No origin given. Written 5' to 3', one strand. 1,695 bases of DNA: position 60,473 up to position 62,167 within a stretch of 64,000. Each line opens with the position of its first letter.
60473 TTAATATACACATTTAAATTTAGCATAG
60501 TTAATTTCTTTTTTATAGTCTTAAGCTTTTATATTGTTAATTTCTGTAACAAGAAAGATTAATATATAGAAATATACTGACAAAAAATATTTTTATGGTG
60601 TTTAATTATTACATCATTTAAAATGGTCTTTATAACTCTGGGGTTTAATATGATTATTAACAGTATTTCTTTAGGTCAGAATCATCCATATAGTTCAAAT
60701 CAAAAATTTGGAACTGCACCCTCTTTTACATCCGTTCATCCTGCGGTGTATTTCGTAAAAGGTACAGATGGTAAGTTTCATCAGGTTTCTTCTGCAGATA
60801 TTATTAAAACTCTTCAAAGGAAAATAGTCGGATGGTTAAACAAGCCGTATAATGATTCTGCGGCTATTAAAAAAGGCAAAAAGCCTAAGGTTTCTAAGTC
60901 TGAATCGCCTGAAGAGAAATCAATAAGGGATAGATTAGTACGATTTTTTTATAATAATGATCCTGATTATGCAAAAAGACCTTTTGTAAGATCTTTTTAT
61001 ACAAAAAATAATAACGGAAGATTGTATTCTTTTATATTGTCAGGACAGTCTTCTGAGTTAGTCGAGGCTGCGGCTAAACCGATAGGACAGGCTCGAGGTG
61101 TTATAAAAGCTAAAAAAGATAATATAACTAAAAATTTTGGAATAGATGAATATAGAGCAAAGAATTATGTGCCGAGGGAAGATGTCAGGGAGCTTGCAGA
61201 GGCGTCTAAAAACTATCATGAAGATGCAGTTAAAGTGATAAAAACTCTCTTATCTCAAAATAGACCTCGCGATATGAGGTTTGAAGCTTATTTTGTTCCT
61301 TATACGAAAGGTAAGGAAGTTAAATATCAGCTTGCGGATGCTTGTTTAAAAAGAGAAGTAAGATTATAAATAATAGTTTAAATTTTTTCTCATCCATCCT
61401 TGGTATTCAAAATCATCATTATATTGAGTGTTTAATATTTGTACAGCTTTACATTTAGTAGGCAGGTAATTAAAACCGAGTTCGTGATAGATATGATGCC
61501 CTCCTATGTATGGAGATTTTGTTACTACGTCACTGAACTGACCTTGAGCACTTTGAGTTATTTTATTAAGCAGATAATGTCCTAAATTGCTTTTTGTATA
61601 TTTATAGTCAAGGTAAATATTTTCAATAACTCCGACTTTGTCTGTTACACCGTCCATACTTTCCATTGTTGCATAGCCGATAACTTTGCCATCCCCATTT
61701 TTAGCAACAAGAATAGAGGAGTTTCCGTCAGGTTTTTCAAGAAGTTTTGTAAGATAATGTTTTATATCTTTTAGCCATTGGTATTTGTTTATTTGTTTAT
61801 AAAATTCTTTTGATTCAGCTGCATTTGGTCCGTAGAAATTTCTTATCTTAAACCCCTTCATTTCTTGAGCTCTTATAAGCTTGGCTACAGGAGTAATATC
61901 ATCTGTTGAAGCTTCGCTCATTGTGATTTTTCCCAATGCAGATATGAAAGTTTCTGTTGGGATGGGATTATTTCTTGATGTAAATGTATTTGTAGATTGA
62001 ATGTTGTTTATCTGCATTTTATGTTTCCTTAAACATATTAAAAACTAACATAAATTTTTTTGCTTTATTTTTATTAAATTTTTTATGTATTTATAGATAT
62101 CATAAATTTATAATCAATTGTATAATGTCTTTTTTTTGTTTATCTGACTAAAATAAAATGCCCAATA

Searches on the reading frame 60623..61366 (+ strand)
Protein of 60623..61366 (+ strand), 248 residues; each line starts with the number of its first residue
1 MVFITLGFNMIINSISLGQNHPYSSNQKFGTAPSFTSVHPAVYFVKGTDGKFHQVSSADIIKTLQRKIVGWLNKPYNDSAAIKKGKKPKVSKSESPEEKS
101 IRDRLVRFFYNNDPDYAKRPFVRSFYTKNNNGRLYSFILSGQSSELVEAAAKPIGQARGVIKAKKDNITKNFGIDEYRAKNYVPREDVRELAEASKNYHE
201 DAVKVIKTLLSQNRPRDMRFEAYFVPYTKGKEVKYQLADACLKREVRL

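Call 18: search_protein_families(library=pfam, proteins=[window:60623-61366:+], max_evalue=0.01)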
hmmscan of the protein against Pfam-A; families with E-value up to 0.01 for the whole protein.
window:60623-61366:+ (248 aa): 0 families

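Call 52: search_protein_families(library=pfam, proteins=[window:60650-61366:+], max_evalue=1)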
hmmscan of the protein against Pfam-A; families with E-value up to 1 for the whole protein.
window:60650-61366:+ (239 aa): 1 family
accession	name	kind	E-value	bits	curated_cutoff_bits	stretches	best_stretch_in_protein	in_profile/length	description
PF13310.11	Virulence_RhuM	-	0.043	13.6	33.7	1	100-195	101-193/252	Virulence protein RhuM family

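Call 61: find_homologous_proteins(query=window:60650-61366:+, max_evalue=0.00001)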
Query window:60650-61366:+ (239 aa): 11 proteins with E <= 0.00001 among 551 candidates.
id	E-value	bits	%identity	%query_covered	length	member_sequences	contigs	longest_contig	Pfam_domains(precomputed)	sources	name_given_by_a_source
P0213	4.5e-151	519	99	100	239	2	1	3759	-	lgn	-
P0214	1.3e-132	459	88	100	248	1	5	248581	-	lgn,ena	-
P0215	1.2e-127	442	85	100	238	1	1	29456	-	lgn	-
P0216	4.6e-93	329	64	100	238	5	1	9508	-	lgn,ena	-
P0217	4.9e-92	326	63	100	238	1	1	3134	-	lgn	-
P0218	2.2e-89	317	63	100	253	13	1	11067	-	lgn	-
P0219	3.3e-83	297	57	100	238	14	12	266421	-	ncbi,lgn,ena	-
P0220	3.0e-52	196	45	91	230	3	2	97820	-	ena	-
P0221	3.4e-49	186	46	98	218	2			-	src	-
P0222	8.4e-46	175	44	88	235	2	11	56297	-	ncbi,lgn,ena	-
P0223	2.1e-43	167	42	88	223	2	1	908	-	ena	-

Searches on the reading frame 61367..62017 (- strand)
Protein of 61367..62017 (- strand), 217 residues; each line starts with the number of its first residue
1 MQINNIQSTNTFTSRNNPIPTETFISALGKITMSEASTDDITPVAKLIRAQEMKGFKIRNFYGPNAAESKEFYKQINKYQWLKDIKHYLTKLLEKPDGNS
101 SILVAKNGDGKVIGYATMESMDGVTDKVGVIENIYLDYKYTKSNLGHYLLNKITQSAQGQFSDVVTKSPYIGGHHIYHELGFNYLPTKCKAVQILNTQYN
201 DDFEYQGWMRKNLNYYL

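Call 18: search_protein_families(library=pfam, proteins=[window:61367-62017:-], max_evalue=0.01)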
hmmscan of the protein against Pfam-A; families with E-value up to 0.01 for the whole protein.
window:61367-62017:- (217 aa): 3 families
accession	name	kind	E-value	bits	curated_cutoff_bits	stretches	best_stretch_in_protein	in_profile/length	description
PF00583.31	Acetyltransf_1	-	7.2e-07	29.9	20.7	1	79-182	14-116/116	Acetyltransferase (GNAT) family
PF13508.13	Acetyltransf_7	-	2.5e-05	25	27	1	99-183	2-83/84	Acetyltransferase (GNAT) domain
PF13673.13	Acetyltransf_10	-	0.00028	21.3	23.6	1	71-189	12-114/128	Acetyltransferase (GNAT) domain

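Call 68: search_protein_representatives(protein=window:61367-62017:-)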
Query: 217 residues. Proteins with E-value up to 0.001 (for the whole library): 53; up to 1e-10: 15; up to 1e-30: 8. The best 53 are listed.
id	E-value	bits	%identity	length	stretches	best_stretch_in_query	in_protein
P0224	5.9e-65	235.3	56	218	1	8-215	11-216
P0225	9.8e-55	201.9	49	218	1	6-208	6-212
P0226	2.2e-47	177.9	48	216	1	3-213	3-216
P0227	5.4e-45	170.1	55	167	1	33-191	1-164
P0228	1.7e-43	165.1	48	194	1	1-185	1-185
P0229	2.7e-38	148.2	40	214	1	1-215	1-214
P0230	1.5e-36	142.4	40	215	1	2-212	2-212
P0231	2.9e-35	138.3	40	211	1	4-213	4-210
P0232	5.1e-24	101.5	35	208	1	28-200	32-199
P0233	1.3e-20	90.4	39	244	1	6-189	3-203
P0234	1.8e-18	83.4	32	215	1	1-213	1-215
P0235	5.2e-17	78.6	35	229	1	2-199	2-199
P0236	8.0e-17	78.0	34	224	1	9-186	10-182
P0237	4.0e-16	75.7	31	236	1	1-192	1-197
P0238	1.2e-14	70.9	33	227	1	7-182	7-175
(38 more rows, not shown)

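Call 78: predict_structure(alignment_id=A2)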
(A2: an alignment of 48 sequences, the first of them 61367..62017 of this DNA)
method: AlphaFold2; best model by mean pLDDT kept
length: 217 residues; sequences in the alignment: 48
mean_pLDDT: 90.9   pTM: 0.86
mean pLDDT of the five models: 90.9, 90.6, 90.5, 90.3, 90.3
residues with pLDDT >= 90: 171; 70-90: 28; 50-70: 13; < 50: 5
segments of 3 or more residues with pLDDT < 50: none
pLDDT, mean of each block of 10 residues (from residue 1): 51 83 96 97 98 94 97 98 97 95 98 97 93 95 95 96 89 88 92 90 78 80
secondary structure, 60 per line:
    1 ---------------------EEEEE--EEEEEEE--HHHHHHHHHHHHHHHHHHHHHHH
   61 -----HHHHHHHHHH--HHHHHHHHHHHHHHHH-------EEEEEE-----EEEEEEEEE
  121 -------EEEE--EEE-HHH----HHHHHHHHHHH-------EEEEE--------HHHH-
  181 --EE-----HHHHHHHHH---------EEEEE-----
elements in order: E22-26 E29-35 H38-60 H66-75 H78-93 E101-106 E112-120 E128-131 E134-136 H145-155 E163-167 H176-179 H190-198 E208-212

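Call 81: fold_search(model_id=the predicted structure, library=pdb)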
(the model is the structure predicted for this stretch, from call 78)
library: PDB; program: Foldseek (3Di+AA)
matches with E <= 10: 902; with E <= 0.001: 336
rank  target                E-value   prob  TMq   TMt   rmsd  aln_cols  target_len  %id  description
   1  3d8p_A                1.8e-07  1.00  0.53  0.71   5.8       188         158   13  Crystal structure of acetyltransferase of GNAT family (NP_373092.1) from STAPHYLOCOCCUS AUREUS MU50 at 2.20 A resoluti (released 2008-10-28)
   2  9cr5_A                2.8e-07  1.00  0.54  0.66   5.2       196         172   16  Crystal structure of GNAT superfamily acetyltransferase PA2271 from Pseudomonas aeruginosa (released 2025-05-28)
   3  3d8p_B                3.2e-07  1.00  0.58  0.76   4.0       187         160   14  Crystal structure of acetyltransferase of GNAT family (NP_373092.1) from STAPHYLOCOCCUS AUREUS MU50 at 2.20 A resoluti (released 2008-10-28)
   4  4rs2_B                5.1e-07  1.00  0.50  0.59   6.8       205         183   16  1.55 Angstrom Crystal Structure of GNAT Family N-acetyltransferase (YhbS) from Escherichia coli in Complex with CoA (released 2014-11-19)
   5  4u9w_B                6.5e-07  1.00  0.54  0.58   4.8       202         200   10  Crystal Structure of NatD bound to H4/H2A peptide and CoA (released 2015-01-28)
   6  4u9w_D                7.0e-07  1.00  0.45  0.50   8.7       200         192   10  Crystal Structure of NatD bound to H4/H2A peptide and CoA (released 2015-01-28)
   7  9cr5_B                9.4e-07  1.00  0.56  0.68   4.8       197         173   15  Crystal structure of GNAT superfamily acetyltransferase PA2271 from Pseudomonas aeruginosa (released 2025-05-28)
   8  1wk4_A                9.4e-07  1.00  0.51  0.61   5.5       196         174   14  Crystal structure of ttk003001606 (released 2004-11-30)
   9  4u9w_A                1.2e-06  1.00  0.44  0.48   9.2       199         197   10  Crystal Structure of NatD bound to H4/H2A peptide and CoA (released 2015-01-28)
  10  7kd7_D                1.3e-06  1.00  0.50  0.54   7.1       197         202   12  Crystal structure of human NatD (NAA40) bound to a bisubstrate analogue (released 2021-06-16)
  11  4u9w_C                1.5e-06  1.00  0.46  0.51   8.0       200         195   10  Crystal Structure of NatD bound to H4/H2A peptide and CoA (released 2015-01-28)
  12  1m1d_A                1.6e-06  1.00  0.42  0.53   4.9       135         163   18  TETRAHYMENA GCN5 WITH BOUND BISUBSTRATE ANALOG INHIBITOR (released 2002-10-30)
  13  7kpu_D                2.0e-06  1.00  0.50  0.55   6.5       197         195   11  Crystal structure of human NatD (NAA40) bound to a bisubstrate analogue with a C-3 linker (released 2021-06-16)
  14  8osp_A                2.1e-06  1.00  0.48  0.58   7.4       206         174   12  GCN5-related N-Acetyltransferase from Lactobacillus curiae (released 2023-07-05)
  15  2r8v                  2.2e-06  1.00  0.56  0.30   4.7       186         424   16  Native structure of N-acetylglutamate synthase from Neisseria gonorrhoeae (released 2008-01-15)
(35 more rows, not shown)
